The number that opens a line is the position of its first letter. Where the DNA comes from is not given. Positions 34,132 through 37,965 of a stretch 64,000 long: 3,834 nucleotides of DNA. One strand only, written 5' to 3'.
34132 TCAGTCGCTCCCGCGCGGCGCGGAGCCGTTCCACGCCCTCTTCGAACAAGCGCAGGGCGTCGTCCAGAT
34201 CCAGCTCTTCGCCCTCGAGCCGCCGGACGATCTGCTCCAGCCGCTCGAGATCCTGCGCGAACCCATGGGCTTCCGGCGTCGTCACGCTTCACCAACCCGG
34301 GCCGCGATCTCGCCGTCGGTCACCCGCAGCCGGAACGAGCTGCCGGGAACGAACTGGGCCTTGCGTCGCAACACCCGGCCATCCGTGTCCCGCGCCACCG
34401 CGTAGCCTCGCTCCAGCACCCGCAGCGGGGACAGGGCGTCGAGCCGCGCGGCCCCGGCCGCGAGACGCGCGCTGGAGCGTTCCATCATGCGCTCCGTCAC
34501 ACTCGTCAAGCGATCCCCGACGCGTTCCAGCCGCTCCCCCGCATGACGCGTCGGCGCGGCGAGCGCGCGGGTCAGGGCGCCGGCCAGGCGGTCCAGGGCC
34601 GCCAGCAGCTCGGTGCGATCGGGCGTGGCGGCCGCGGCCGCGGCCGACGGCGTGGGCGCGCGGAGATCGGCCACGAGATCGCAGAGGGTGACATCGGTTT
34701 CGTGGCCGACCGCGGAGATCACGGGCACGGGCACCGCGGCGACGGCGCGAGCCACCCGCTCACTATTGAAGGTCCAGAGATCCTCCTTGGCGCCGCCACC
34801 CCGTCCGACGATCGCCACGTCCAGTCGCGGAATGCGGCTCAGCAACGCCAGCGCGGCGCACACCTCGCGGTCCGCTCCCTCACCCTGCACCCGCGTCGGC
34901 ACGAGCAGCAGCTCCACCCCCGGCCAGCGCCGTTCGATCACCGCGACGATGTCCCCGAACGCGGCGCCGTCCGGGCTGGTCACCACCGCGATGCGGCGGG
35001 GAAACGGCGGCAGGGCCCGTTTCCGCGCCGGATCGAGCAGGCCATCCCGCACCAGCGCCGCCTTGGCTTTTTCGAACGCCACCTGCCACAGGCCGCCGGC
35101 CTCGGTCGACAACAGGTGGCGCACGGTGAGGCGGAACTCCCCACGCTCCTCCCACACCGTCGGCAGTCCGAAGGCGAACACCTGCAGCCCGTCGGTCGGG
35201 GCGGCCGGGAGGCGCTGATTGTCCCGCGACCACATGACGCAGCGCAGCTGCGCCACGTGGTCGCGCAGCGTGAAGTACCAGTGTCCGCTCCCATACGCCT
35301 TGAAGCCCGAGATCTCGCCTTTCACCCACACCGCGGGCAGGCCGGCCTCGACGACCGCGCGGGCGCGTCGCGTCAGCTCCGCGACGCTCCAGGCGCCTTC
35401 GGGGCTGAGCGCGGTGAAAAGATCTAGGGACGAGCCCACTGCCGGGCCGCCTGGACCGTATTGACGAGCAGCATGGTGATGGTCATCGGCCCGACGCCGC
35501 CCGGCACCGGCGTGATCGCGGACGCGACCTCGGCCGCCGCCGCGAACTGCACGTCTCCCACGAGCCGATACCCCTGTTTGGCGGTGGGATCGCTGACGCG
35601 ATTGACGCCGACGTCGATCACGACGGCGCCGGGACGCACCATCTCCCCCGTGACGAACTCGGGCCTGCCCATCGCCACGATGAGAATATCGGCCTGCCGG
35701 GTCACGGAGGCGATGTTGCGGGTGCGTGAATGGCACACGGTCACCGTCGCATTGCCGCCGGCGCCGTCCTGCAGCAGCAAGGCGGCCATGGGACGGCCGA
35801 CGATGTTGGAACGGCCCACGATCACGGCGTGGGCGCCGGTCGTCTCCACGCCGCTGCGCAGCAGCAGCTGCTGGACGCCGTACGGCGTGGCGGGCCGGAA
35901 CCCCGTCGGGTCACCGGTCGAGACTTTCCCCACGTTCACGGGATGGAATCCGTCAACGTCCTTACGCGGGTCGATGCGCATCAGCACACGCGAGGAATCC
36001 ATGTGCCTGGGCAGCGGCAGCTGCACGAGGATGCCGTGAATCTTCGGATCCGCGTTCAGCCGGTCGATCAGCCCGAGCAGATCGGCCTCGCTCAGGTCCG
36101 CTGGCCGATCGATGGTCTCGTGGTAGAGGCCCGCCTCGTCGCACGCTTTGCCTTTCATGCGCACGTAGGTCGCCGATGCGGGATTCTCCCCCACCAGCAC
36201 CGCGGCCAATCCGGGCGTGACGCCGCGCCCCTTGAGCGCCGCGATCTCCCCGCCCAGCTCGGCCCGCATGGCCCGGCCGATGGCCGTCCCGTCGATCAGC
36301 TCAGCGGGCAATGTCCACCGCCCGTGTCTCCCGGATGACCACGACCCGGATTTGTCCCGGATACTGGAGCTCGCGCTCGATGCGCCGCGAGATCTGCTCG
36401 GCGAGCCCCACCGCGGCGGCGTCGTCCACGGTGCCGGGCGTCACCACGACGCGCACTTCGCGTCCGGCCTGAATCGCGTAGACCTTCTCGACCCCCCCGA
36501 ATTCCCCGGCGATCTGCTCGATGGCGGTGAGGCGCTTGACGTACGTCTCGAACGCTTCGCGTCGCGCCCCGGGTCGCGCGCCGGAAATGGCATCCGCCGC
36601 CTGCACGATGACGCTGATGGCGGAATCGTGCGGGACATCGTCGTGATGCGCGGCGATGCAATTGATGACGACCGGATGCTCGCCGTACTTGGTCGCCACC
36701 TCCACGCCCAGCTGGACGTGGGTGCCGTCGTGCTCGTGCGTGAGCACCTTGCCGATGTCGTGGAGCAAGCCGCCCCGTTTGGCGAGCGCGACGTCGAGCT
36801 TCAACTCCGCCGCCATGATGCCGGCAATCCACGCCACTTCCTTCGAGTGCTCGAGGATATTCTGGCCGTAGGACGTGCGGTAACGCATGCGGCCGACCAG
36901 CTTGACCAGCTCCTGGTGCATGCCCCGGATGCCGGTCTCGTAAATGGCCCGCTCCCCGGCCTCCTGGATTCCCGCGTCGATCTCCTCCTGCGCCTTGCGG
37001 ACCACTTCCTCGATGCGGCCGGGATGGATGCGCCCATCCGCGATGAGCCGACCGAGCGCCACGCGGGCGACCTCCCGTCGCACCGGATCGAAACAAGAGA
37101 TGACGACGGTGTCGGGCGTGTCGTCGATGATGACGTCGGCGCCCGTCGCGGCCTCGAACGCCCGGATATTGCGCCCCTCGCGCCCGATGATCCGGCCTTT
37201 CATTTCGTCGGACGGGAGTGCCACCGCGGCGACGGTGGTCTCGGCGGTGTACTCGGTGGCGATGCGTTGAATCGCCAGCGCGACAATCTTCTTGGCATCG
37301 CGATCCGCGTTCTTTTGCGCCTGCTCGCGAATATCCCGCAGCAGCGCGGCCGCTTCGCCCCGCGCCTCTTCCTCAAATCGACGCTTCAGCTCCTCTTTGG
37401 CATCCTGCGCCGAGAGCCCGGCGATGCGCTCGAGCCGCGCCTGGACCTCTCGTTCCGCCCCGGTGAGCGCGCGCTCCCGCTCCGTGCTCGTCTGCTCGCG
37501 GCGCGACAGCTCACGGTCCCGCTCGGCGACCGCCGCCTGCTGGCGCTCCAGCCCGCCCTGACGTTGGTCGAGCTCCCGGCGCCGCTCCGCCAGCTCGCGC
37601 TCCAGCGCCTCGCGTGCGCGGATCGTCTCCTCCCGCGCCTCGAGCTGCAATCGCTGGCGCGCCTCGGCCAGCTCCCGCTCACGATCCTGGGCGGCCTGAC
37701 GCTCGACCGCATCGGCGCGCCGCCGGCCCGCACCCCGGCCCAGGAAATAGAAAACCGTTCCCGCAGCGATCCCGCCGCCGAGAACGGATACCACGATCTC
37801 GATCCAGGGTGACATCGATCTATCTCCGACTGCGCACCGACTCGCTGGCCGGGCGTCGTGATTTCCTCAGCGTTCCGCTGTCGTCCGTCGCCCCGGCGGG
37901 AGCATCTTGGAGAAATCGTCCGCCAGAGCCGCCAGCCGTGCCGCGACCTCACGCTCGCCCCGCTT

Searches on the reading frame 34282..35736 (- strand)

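Call 48: search_protein_families(library=pfam, proteins=[window:34282-35736:-], max_evalue=0.00001)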
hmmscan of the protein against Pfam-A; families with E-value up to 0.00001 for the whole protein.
window:34282-35736:- (484 aa): 3 families
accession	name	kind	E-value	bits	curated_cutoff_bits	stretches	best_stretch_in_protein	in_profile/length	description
PF02601.20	Exonuc_VII_L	-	4.6e-84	283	35.9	2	233-417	1-185/315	Exonuclease VII, large subunit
PF13742.12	tRNA_anti_2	-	3.1e-26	91.9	27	1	116-207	1-93/95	OB-fold nucleic acid binding domain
PF01336.31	tRNA_anti-codon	-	4.2e-08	33.4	27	1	136-207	1-71/75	OB-fold nucleic acid binding domain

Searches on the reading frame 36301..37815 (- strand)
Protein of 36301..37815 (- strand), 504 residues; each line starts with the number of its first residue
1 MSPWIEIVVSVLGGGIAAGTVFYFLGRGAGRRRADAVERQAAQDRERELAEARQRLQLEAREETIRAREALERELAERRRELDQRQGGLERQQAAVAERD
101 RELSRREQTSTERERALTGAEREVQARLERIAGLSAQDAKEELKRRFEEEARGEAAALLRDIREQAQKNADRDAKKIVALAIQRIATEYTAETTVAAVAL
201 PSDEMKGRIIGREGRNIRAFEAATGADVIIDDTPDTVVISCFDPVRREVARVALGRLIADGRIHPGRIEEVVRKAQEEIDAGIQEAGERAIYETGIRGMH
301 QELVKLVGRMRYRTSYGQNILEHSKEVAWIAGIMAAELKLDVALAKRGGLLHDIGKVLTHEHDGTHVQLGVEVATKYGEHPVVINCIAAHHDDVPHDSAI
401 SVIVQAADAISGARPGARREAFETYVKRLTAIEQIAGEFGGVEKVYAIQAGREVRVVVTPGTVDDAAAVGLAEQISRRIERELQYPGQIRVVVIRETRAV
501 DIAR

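Call 48: search_protein_families(library=pfam, proteins=[window:36301-37815:-], max_evalue=0.00001)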
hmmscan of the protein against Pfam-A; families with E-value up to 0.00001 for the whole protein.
window:36301-37815:- (504 aa): 3 families
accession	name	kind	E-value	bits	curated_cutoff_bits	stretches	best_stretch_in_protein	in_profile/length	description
PF12072.13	RNase_Y_N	-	1.6e-22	80.4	32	1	31-189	27-201/201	RNase Y N-terminal region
PF01966.28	HD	-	4.3e-16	59.7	22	1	321-411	2-114/116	HD domain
PF00013.35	KH_1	-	1.1e-08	35.1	21.5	1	201-251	7-61/66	KH domain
